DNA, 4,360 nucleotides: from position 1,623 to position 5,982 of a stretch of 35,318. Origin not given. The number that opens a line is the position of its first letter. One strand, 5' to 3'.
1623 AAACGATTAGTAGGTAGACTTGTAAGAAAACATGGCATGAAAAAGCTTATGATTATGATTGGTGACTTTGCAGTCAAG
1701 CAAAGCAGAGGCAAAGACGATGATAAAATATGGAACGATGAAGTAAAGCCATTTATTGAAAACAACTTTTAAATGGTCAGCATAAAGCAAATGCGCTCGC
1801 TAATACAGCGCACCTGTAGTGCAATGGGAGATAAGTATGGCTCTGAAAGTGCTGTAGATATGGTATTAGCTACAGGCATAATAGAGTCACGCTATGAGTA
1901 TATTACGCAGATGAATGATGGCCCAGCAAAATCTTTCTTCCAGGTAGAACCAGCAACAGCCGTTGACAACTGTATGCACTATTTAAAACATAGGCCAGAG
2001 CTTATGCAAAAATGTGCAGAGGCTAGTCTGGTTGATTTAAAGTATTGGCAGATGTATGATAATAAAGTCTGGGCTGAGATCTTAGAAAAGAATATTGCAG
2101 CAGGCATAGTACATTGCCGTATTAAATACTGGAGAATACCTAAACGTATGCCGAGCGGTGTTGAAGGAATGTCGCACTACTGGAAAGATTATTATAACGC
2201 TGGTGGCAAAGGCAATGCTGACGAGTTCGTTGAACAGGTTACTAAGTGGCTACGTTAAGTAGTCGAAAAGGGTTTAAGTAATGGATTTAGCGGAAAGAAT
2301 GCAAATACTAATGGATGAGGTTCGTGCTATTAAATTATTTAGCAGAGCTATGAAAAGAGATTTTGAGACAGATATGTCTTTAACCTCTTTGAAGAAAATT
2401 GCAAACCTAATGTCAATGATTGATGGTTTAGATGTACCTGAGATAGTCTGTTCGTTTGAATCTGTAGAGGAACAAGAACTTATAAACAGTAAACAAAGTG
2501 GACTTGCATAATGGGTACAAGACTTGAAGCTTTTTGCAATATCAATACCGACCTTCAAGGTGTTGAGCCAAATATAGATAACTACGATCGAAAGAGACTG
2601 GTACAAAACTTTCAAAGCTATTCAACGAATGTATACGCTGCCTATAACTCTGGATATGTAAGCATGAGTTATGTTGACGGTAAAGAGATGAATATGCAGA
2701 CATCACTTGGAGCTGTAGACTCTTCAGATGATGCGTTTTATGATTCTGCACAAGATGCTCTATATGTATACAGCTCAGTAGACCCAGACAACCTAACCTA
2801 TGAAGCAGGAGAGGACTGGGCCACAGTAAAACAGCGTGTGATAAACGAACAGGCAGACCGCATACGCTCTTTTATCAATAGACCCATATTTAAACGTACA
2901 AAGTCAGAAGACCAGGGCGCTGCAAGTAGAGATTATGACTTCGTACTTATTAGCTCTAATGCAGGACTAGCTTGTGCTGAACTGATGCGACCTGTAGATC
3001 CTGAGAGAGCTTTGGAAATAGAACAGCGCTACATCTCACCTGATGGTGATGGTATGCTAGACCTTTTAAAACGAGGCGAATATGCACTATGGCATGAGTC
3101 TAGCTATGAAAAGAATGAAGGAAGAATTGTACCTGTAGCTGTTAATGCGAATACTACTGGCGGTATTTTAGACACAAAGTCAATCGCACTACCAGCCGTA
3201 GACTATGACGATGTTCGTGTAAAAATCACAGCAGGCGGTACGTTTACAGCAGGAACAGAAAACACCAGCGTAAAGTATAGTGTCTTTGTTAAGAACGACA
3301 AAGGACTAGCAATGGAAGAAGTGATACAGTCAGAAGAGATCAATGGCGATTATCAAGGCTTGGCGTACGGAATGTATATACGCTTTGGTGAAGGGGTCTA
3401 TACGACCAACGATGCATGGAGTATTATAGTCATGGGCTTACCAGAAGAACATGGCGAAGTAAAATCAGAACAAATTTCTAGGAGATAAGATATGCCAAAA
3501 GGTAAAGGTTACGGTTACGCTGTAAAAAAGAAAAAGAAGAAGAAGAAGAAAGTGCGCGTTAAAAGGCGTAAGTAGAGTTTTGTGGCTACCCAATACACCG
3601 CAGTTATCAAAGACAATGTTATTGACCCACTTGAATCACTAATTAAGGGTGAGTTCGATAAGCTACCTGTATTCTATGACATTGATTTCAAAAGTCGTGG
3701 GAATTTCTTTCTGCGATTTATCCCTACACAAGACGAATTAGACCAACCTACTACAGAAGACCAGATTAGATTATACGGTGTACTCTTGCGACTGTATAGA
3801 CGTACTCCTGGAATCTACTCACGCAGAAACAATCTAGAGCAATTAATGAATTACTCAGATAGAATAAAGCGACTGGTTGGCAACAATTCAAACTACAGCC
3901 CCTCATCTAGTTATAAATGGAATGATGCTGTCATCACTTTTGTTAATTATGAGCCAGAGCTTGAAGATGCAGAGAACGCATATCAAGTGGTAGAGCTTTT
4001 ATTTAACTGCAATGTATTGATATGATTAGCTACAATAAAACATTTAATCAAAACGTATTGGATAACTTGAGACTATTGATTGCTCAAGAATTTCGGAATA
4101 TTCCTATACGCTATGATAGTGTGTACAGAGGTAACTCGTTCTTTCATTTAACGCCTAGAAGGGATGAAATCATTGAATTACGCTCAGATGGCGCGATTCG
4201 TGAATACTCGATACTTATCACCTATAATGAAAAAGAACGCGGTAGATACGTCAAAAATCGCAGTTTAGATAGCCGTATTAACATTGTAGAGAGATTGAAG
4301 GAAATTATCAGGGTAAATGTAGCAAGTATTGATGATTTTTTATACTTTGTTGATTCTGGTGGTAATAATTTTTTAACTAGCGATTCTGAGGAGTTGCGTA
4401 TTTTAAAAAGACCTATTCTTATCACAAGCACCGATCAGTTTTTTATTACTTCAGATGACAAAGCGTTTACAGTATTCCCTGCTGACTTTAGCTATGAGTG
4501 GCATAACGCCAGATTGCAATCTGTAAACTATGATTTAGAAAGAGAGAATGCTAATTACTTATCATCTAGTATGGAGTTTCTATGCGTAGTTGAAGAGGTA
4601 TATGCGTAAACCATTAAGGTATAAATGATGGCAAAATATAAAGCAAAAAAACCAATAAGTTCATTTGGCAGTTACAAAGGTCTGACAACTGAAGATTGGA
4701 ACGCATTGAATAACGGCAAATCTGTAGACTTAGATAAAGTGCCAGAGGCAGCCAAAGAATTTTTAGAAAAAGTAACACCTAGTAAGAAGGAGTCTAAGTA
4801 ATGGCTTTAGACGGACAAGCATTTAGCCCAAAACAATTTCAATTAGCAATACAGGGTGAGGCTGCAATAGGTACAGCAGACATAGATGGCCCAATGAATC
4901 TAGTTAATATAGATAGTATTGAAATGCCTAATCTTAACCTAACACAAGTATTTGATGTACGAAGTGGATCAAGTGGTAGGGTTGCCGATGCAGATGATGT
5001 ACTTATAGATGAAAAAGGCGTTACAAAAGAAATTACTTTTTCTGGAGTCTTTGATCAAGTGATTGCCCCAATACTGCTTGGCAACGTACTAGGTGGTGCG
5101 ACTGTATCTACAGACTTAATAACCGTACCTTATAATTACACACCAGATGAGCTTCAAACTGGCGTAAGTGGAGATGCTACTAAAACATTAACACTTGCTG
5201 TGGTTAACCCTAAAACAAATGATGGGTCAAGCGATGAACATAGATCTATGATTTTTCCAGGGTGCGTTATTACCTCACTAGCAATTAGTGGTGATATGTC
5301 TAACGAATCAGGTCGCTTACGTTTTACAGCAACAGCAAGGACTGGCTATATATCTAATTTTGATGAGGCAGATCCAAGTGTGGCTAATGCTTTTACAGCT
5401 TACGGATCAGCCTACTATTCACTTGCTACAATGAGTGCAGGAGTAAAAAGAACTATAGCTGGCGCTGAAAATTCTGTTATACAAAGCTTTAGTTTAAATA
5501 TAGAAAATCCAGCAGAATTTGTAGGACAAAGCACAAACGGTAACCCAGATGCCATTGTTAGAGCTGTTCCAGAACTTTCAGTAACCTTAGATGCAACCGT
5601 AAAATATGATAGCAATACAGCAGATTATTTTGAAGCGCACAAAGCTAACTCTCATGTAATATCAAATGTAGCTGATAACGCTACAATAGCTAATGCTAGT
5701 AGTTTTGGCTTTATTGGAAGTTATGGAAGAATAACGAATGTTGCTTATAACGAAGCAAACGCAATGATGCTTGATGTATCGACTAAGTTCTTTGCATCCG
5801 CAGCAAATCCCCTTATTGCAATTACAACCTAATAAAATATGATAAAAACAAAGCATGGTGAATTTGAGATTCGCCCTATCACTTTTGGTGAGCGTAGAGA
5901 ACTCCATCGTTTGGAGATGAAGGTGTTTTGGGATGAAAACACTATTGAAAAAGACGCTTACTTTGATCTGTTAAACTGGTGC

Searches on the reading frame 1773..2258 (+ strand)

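Call 61: search_protein_families(library=phrogs, proteins=[window:1773-2258:+], max_evalue=0.001)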
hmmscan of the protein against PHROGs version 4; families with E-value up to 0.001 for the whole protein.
window:1773-2258:+ (161 aa): 1 family
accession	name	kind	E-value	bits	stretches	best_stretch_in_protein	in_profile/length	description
phrog_3108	-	unknown function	1.5e-25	90.8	1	8-160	8-156/160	-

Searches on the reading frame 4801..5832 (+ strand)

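Call 61: search_protein_families(library=phrogs, proteins=[window:4801-5832:+], max_evalue=0.001)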
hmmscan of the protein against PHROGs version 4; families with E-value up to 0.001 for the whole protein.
window:4801-5832:+ (343 aa): 0 families

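Call 72: search_protein_families(library=pfam, proteins=[window:4801-5832:+], max_evalue=0.01)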
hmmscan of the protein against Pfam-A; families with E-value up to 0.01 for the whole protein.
window:4801-5832:+ (343 aa): 1 family
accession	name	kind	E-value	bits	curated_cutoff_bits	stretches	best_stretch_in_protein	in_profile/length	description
PF18906.5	Phage_tube_2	-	1.5e-09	38.3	27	1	78-326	53-262/266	Phage tail tube protein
